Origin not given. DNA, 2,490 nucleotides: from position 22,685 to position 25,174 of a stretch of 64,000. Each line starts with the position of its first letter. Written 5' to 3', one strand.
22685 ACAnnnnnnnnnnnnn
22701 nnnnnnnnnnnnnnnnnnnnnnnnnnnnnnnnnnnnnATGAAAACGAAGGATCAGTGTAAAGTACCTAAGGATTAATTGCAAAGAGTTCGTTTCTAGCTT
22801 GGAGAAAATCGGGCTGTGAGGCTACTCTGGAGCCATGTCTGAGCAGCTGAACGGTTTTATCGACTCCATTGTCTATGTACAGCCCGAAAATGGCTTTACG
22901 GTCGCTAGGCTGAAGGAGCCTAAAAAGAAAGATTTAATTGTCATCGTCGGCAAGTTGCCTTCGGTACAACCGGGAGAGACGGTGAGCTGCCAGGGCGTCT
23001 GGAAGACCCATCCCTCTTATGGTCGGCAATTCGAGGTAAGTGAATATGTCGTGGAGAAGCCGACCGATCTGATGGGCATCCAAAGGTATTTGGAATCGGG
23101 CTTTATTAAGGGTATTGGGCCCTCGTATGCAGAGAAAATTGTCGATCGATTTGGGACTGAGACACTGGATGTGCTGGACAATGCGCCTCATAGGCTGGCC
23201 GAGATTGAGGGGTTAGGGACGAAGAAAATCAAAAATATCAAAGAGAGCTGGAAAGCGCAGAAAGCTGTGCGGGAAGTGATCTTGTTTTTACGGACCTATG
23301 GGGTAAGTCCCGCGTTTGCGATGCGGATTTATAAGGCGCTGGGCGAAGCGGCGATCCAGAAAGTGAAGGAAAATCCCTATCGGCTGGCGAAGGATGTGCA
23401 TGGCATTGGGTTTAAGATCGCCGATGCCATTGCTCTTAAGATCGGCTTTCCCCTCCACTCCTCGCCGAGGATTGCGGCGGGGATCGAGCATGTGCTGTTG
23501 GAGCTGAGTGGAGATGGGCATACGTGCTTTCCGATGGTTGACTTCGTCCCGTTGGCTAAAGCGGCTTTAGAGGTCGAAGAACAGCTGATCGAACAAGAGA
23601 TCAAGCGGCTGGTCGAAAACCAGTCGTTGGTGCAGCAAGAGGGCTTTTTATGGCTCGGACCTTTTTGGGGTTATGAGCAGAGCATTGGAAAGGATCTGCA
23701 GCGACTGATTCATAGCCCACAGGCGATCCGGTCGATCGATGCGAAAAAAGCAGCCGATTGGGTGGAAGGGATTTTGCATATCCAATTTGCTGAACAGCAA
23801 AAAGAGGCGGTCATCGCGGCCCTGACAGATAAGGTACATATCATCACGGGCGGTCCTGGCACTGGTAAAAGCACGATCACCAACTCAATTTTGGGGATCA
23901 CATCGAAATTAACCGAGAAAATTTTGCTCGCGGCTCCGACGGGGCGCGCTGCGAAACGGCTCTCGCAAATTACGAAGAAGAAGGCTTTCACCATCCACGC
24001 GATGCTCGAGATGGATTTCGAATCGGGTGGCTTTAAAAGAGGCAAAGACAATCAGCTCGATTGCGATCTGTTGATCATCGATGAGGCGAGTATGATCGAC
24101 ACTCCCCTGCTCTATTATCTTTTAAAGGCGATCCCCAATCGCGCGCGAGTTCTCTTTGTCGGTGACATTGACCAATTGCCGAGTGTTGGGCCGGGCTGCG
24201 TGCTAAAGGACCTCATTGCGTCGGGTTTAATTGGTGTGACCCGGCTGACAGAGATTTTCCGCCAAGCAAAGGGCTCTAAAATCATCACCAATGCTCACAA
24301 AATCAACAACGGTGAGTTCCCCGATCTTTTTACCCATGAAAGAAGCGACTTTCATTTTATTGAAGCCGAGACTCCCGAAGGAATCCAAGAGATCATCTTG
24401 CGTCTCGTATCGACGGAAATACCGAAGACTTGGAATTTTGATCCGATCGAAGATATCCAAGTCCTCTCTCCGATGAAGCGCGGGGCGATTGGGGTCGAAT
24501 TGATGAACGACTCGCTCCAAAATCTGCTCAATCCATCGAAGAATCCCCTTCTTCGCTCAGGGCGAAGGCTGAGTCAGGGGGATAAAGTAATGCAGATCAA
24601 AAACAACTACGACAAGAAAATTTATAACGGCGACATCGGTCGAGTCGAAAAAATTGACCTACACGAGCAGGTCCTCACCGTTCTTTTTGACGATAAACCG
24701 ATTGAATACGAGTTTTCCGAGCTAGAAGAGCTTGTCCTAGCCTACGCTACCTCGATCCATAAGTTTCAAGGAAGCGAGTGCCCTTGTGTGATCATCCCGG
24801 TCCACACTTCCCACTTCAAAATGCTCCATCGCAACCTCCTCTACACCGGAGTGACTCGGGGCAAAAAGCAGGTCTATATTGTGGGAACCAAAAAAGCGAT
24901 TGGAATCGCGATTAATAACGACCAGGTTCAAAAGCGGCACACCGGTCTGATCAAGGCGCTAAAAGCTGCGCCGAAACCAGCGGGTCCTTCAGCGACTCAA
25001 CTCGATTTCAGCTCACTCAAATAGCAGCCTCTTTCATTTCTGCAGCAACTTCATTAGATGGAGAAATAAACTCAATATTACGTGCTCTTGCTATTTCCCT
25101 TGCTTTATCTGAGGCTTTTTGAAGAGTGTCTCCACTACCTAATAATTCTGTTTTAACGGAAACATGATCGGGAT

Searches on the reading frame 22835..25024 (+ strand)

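Call 42: search_protein_families(library=pfam, proteins=[window:22835-25024:+], max_evalue=0.00001)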
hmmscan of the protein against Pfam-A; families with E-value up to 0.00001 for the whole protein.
window:22835-25024:+ (729 aa): 10 families
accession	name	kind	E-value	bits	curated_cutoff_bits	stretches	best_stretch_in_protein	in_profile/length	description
PF13245.12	AAA_19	-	2.7e-43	147.8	25.1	1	322-453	1-134/134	AAA domain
PF14490.11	HHH_RecD2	-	1.8e-40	137.2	27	1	142-231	2-92/92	ATP-dependent RecD2 DNA helicase HHH domain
PF13604.12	AAA_30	-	1.9e-38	132.6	27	1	318-498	2-176/191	AAA domain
PF23139.1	OB_YrrC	-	2.4e-23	82.3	27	1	3-76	2-76/76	ATP-dependent DNA helicase YrrC, OB-fold domain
PF18335.7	SH3_13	-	3.4e-20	72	41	1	557-618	1-65/65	ATP-dependent RecD-like DNA helicase SH3 domain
PF13538.12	UvrD_C_2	-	1.8e-19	69.8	27.4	1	635-683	1-52/52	UvrD-like helicase C-terminal domain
PF14520.12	HHH_5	-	2.7e-11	44.2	27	1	91-140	7-56/57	Helix-hairpin-helix domain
PF13086.12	AAA_11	-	3.4e-08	34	27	0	318-373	2-65/257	AAA domain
PF01443.25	Viral_helicase1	-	5.4e-08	33.4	21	0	336-451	2-100/228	Viral superfamily 1 RNA helicase core domain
PF05127.21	NAT10_TcmA_helicase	-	2.8e-07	31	22.7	1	336-434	1-114/176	RNA cytidine acetyltransferase NAT10/TcmA, helicase domain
